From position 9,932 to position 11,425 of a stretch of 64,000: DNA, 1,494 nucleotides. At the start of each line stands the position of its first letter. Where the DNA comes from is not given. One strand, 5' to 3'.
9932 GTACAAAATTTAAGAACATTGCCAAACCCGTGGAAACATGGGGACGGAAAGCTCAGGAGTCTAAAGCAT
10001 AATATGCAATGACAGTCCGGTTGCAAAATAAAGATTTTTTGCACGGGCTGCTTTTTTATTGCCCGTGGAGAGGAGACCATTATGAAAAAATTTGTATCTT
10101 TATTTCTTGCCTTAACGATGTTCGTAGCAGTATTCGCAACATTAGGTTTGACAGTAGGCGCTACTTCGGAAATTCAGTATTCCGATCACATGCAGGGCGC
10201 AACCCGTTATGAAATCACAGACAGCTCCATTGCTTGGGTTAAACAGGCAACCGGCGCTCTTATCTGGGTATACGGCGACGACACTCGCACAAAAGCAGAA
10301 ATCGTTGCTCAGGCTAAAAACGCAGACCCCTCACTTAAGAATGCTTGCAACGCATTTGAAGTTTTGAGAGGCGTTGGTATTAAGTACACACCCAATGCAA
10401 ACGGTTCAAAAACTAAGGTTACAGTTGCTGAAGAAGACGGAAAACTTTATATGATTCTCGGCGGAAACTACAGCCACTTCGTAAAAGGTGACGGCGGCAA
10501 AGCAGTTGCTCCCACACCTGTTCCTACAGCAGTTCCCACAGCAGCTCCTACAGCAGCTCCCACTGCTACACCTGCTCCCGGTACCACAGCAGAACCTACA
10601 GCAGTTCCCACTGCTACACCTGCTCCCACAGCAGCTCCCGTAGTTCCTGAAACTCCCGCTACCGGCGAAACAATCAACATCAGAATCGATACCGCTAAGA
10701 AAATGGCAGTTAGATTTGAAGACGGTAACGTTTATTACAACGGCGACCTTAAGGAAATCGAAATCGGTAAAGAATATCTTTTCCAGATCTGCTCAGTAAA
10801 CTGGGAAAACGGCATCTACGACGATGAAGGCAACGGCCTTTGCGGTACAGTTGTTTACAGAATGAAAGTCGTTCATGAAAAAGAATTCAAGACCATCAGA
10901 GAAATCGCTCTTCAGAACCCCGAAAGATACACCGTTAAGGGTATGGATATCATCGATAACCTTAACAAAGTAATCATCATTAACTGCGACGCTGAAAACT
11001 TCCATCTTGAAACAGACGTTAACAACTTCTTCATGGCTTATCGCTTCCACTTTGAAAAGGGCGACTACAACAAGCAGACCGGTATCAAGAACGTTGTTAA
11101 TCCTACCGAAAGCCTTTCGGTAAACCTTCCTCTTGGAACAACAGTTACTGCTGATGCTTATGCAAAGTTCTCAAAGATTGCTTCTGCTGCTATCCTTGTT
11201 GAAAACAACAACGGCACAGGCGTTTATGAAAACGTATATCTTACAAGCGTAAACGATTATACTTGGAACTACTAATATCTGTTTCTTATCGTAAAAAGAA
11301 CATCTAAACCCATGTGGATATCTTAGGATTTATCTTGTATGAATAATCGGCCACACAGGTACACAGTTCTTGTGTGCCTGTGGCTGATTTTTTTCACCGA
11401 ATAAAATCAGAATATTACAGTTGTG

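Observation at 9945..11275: Second candidate c-di-GMP-I riboswitch controlling a secreted PT-linker protein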

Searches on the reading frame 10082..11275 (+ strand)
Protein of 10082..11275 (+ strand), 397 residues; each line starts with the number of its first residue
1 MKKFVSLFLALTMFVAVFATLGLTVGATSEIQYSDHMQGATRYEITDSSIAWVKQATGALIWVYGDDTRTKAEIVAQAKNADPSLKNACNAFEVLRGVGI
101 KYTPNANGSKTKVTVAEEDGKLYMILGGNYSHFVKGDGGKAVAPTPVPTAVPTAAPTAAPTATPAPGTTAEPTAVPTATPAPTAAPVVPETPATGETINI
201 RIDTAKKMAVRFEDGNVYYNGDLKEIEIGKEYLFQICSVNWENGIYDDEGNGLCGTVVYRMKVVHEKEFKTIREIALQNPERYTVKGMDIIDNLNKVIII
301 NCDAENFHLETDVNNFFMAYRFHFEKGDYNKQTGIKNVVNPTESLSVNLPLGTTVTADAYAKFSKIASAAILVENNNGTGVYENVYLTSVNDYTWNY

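Call 6: search_protein_families(library=pfam, proteins=[window:10082-11275:+], max_evalue=0.1)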
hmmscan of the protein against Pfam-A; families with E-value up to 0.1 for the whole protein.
window:10082-11275:+ (397 aa): 1 family
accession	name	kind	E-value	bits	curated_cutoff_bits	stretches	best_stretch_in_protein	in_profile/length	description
PF04886.17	PT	-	0.025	14.6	26.2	1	148-181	2-35/36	PT disordered repeat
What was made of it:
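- Checked: The ORF 10082-11275 (397 aa) has a signal peptide and a Pro/Thr/Ala linker, and its only Pfam hit is a sub-threshold PT-repeat match (call 6).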

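Call 8: find_homologous_proteins(query=window:10082-11275:+)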
Query window:10082-11275:+ (397 aa): 273 proteins with E <= 0.001 among 8000 candidates; the best 120 are listed.
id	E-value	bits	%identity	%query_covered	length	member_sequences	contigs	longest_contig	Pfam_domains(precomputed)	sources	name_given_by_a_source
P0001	5.9e-265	896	100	100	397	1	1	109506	-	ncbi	-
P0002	6.1e-195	665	77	100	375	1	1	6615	-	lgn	-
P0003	9.7e-158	543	65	100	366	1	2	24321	-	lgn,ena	-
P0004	9.5e-142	490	59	100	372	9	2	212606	-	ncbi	-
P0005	3.4e-136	472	57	100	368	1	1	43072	-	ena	-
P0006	1.0e-134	467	56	100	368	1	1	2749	-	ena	-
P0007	6.3e-133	461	55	100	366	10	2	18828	-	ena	-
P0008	6.5e-132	458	55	100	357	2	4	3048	-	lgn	-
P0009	1.4e-130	454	56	100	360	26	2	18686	-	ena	-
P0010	1.6e-126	440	54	100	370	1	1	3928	-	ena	-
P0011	4.8e-126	439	55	100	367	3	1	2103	-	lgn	-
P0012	2.0e-122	427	54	100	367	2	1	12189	-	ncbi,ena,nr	ncbi:MAG: hypothetical protein J5585_09085 [Clostridia bacterium]|nr:hypothetical protein [Clostridi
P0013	1.9e-121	423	50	100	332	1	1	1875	-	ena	-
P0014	3.6e-120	419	55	100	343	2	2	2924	-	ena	-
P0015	3.1e-119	416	51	100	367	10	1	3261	-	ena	-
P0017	1.6e-118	414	75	57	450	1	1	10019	-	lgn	-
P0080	4.5e-96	340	72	52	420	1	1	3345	-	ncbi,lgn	-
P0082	3.6e-95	337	66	56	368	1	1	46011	-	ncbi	-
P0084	2.0e-93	331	70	53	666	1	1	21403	PF18889.7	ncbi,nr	ncbi:MAG: hypothetical protein PUC29_08560 [Clostridia bacterium]|nr:hypothetical protein [Clostridi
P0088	4.1e-92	327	59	62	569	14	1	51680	PF20597.5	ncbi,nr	ncbi:MAG: collagen-binding domain-containing protein [Ruminococcus sp.]|nr:collagen-binding domain-c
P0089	2.3e-91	325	68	53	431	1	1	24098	PF09479.17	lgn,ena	-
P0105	4.8e-87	310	64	55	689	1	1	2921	-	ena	-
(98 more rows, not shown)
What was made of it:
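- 10082..11275 (+): CDS of 397 aa: signal peptide (residues 1-27), N-domain (about 29-140; nt 10166-10501), Pro/Thr/Ala linker (about 141-190; nt 10502-10651), C-terminal module (191-397; nt 10652-11272). 273 homologues were found (call 8).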

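Call 11: find_encoding_contigs(protein=P0001, flank=3000, max_places=3)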
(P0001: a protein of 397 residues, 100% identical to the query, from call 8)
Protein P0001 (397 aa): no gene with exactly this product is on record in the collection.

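Call 13: find_related_loci(query=A1, collection=genome_contigs, flank=2500)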
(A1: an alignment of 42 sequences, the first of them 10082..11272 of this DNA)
Query A1 (397 aa) in genome_contigs; peptide patterns used: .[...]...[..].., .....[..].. (x = any residue, [..] = any of these).
115 stretches matched a pattern; 54 encode a relative of the query (tblastn E <= 1e-3); 52 distinct loci.
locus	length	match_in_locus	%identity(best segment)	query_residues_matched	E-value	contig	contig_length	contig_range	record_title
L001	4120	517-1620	59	1-397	2e-147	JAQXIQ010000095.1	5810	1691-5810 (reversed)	MAG: Bacillota bacterium isolate SUG1229 k141_8811059, whole genome shotgun sequence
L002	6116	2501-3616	59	1-397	3e-142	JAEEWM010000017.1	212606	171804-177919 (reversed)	MAG: Clostridiaceae bacterium isolate Tb.RUG.48 k141_7664383_flag=0_multi=19.9992_len=212606, whole genome shotgun seque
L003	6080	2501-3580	56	1-397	5e-140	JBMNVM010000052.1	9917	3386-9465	MAG: Acutalibacteraceae bacterium isolate SBF912SR2HQ0077 scaffold_30810_c1, whole genome shotgun sequence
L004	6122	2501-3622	56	1-397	6e-135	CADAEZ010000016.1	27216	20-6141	MAG: uncultured Ruminococcus sp. isolate RUG13235 genome assembly, contig: RUG13235_asm_16, whole genome shotgun sequenc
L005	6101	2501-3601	54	1-397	1e-132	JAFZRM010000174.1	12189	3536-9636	MAG: Clostridia bacterium isolate RGIG8031 Water_buffalos_Rumen-1__c947249, whole genome shotgun sequence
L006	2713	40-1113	52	1-396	6e-134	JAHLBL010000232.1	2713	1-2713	MAG: bacterium isolate bin66 Scaffold232, whole genome shotgun sequence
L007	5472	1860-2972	53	1-396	3e-125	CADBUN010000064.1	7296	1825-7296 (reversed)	MAG: uncultured Ruminococcus sp. isolate RUG14312 genome assembly, contig: RUG14312_asm_64, whole genome shotgun sequenc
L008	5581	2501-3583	51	1-397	1e-123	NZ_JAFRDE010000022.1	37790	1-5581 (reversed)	MAG: Ruminococcus sp. isolate RGIG2388 Goat_Ileum-4__c190, whole genome shotgun sequence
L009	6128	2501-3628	52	1-397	4e-123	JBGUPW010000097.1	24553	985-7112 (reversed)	MAG: Ruminococcus sp. isolate ruminal_MAG_154 ruminal_MAG_154_contig_0097, whole genome shotgun sequence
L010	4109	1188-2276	50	1-395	8e-121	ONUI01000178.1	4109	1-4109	uncultured Clostridiales bacterium isolate RUG641 genome assembly, contig: scaffold_22825, whole genome shotgun sequence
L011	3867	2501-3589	50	1-395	8e-119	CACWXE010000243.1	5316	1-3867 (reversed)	MAG: uncultured Ruminococcus sp. isolate RUG10988 genome assembly, contig: RUG10988_asm_243, whole genome shotgun sequen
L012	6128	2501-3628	50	1-395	7e-118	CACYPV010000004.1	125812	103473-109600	MAG: uncultured Ruminococcus sp. isolate RUG12166 genome assembly, contig: RUG12166_asm_4, whole genome shotgun sequence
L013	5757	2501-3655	50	1-397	6e-117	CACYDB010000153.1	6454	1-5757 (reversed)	MAG: uncultured Ruminococcus sp. isolate RUG11833 genome assembly, contig: RUG11833_asm_153, whole genome shotgun sequen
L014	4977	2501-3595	49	1-395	9e-117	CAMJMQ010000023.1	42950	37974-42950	MAG: uncultured Clostridia bacterium isolate SRR12081300_bin.86_metaWRAP_v1.3_MAG genome assembly, contig: ERZ12289770.1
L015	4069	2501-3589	48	1-395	2e-115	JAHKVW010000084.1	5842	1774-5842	MAG: bacterium isolate bin172 C2_45_k97_537090, whole genome shotgun sequence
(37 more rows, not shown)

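Call 17: predict_structure(alignment_id=A1)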
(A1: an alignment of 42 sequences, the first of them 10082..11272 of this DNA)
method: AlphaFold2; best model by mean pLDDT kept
length: 397 residues; sequences in the alignment: 42
mean_pLDDT: 80.4   pTM: 0.52
mean pLDDT of the five models: 80.4, 80.2, 78.7, 78.7, 78.7
residues with pLDDT >= 90: 206; 70-90: 95; 50-70: 34; < 50: 62
segments of 3 or more residues with pLDDT < 50: 18-28, 141-181, 379-388
pLDDT, mean of each block of 10 residues (from residue 1): 64 56 39 87 94 94 95 95 88 97 86 94 92 82 35 36 36 37 60 87 93 95 95 96 93 92 96 92 88 91 94 80 86 95 90 92 94 69 47 86
secondary structure, 60 per line:
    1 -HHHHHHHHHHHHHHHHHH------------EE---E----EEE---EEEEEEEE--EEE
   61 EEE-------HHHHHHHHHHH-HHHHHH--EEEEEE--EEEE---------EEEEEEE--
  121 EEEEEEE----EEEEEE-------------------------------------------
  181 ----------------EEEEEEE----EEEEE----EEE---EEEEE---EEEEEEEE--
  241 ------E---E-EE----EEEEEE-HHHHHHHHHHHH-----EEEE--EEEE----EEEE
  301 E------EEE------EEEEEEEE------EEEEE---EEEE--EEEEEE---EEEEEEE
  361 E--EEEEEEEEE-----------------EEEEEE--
elements in order: H2-19 E42-44 E48-55 E58-63 H71-81 H83-88 E91-96 E99-102 E112-118 E121-127 E132-137 E197-203 E208-212 E217-219 E223-227 E231-238 E259-264 H266-277 E283-286 E289-292 E297-301 E308-310 E317-324 E331-335 E339-342 E345-350 E354-361 E364-372 E390-395
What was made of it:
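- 10082..11275 (+): The AF2 model has both domains at pLDDT around 90 or more and the linker below 50 (call 17).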

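Call 32: search_protein_families(library=pfam, proteins=[P0084, P0088, P0089, P0017, P0080, P0082, P0105], max_evalue=0.01)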
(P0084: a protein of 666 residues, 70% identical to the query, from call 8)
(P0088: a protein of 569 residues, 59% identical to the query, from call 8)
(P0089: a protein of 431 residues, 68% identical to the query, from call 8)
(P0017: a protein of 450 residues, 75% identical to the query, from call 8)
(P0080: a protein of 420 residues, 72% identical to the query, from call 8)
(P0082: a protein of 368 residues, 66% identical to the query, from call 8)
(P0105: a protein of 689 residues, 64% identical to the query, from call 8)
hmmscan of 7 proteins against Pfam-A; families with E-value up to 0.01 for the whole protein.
P0084 (666 aa): 1 family
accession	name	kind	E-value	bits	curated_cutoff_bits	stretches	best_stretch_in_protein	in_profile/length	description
PF18889.6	Beta_helix_3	-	1.2e-06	29.1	27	2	174-196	1-20/20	Beta helix repeat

P0088 (569 aa): 2 families
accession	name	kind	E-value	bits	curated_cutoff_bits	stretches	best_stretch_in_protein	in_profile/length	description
PF20597.4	pAdhesive_15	-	3e-31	109.7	23.8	1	46-304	2-253/254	Putative Ice-binding-like adhesive domain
PF05887.16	Trypan_PARP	-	0.0033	17.9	100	1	319-356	60-97/134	Procyclic acidic repetitive protein (PARP)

P0089 (431 aa): 1 family
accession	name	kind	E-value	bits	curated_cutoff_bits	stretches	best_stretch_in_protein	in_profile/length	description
PF09479.16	Flg_new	-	4.9e-06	27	27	1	135-194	4-55/65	Listeria-Bacteroides repeat domain (List_Bact_rpt)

P0017 (450 aa): 0 families

P0080 (420 aa): 0 families

P0082 (368 aa): 0 families

P0105 (689 aa): 1 family
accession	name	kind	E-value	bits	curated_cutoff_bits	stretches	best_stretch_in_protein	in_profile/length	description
PF18889.6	Beta_helix_3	-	6.1e-05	23.7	27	1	269-289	2-19/20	Beta helix repeat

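Call 33: search_protein_families(library=ncbifam, proteins=[window:10082-11275:+, P0084, P0088], max_evalue=0.01)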
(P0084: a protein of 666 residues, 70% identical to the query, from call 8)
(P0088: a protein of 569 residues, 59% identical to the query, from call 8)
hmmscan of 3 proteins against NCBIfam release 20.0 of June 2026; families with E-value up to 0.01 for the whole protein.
window:10082-11275:+ (397 aa): 1 family
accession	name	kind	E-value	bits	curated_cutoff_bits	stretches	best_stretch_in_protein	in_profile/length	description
NF040486.1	SrfA_fam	subfamily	0.0027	17.2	150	1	142-231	267-350/438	SrfA family protein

P0084 (666 aa): 0 families

P0088 (569 aa): 3 families
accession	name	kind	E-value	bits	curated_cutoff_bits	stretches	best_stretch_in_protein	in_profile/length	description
TIGR04215.1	choice_anch_A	domain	5.4e-23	82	29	1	51-306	2-249/255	choice-of-anchor A family protein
NF033186.1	internalin_K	exception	0.00026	19.6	1100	1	314-354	509-550/604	class 1 internalin InlK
NF037973.1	metallo_SslE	exception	0.00028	18.4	3000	1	316-356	44-86/1519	lipoprotein metalloprotease SslE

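Call 35: search_solved_structures(query=A1, max_evalue=1)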
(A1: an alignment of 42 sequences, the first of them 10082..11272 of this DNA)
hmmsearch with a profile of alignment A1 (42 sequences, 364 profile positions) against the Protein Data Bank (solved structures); distinct sequences matched with E-value up to 1: 23.
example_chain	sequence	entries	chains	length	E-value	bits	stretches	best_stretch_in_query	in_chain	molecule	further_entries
7sjo_E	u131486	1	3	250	0.0065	18.4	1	1-81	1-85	Fab15H6.v4 Heavy Chain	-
9me6_J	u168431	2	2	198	0.025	16.4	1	45-137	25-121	mAb21 Heavy Chain Fragment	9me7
6dw2_B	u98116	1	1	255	0.079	14.8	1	1-63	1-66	6078 Fab heavy chain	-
8swh_H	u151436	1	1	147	0.15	13.9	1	30-94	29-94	TXG-0078 Fab Heavy chain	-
8tb7_H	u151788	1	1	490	0.17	13.7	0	1-68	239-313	Fab24 BAK5 heavy chain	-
7lbe_F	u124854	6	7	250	0.19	13.5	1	1-63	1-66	Fab 13H11 heavy chain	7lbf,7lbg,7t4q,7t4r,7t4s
9b13_H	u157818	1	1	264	0.31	12.8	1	1-70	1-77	Antigen-binding fragment heavy chain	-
4xmm_H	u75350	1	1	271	0.32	12.8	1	1-68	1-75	Antibody 57 heavy chain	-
9yxv_H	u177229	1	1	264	0.37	12.6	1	1-68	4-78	Fab1R heavy chain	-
9ihc_H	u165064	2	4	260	0.45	12.3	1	1-69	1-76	COP-2 antibody heavy chain | COP-2 Heavy chain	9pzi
1uwg_H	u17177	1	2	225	0.53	12.1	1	44-88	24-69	ANTIBODY 14D9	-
6ww5_C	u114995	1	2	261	0.53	12.1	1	1-69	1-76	Fab84 Heavy Chain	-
4xmn_H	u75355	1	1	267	0.61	11.9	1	1-68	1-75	Antibody 87 heavy chain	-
8w5p_H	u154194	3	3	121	0.61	11.9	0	44-67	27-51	Heavy chain of Ab40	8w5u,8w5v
9yxv_E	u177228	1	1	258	0.64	11.8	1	1-68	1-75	sfFab18 heavy chain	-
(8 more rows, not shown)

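Call 49: list_cluster_members(proteins=[P0001, P0004])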
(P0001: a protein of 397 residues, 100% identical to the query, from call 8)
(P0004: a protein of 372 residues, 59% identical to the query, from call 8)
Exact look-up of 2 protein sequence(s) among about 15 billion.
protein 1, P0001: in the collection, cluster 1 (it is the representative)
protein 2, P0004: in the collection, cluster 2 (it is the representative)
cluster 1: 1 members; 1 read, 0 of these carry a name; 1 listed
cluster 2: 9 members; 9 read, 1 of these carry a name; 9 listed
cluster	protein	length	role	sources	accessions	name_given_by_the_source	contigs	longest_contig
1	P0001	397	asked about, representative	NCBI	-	-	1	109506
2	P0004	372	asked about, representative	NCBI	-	-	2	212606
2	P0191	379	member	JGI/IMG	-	hypothetical protein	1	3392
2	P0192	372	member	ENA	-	-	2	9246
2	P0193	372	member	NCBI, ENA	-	-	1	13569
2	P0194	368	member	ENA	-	-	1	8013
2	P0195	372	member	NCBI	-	-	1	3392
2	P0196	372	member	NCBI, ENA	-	-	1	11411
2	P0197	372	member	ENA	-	-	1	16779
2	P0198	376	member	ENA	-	-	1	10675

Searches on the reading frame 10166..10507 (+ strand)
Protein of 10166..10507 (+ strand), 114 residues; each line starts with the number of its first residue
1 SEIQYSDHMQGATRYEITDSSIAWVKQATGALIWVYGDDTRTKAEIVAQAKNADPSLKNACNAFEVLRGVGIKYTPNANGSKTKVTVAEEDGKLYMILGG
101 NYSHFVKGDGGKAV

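Call 44: predict_structure(alignment_id=A3)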
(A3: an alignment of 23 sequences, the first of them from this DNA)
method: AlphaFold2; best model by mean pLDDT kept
length: 114 residues; sequences in the alignment: 23
mean_pLDDT: 93.3   pTM: 0.88
mean pLDDT of the five models: 93.3, 92.9, 92.5, 92.5, 92.4
residues with pLDDT >= 90: 98; 70-90: 12; 50-70: 3; < 50: 1
segments of 3 or more residues with pLDDT < 50: none
pLDDT, mean of each block of 10 residues (from residue 1): 89 96 96 97 97 93 97 90 96 96 94 58
secondary structure, 60 per line:
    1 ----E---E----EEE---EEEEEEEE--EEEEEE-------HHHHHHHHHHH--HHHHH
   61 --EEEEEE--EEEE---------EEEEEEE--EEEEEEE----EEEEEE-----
elements in order: E14-16 E20-27 E30-35 H43-53 H56-60 E63-68 E71-74 E84-90 E93-99 E104-109
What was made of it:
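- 10082..11275 (+): The N-domain alone gives pLDDT 93.3 (call 44).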
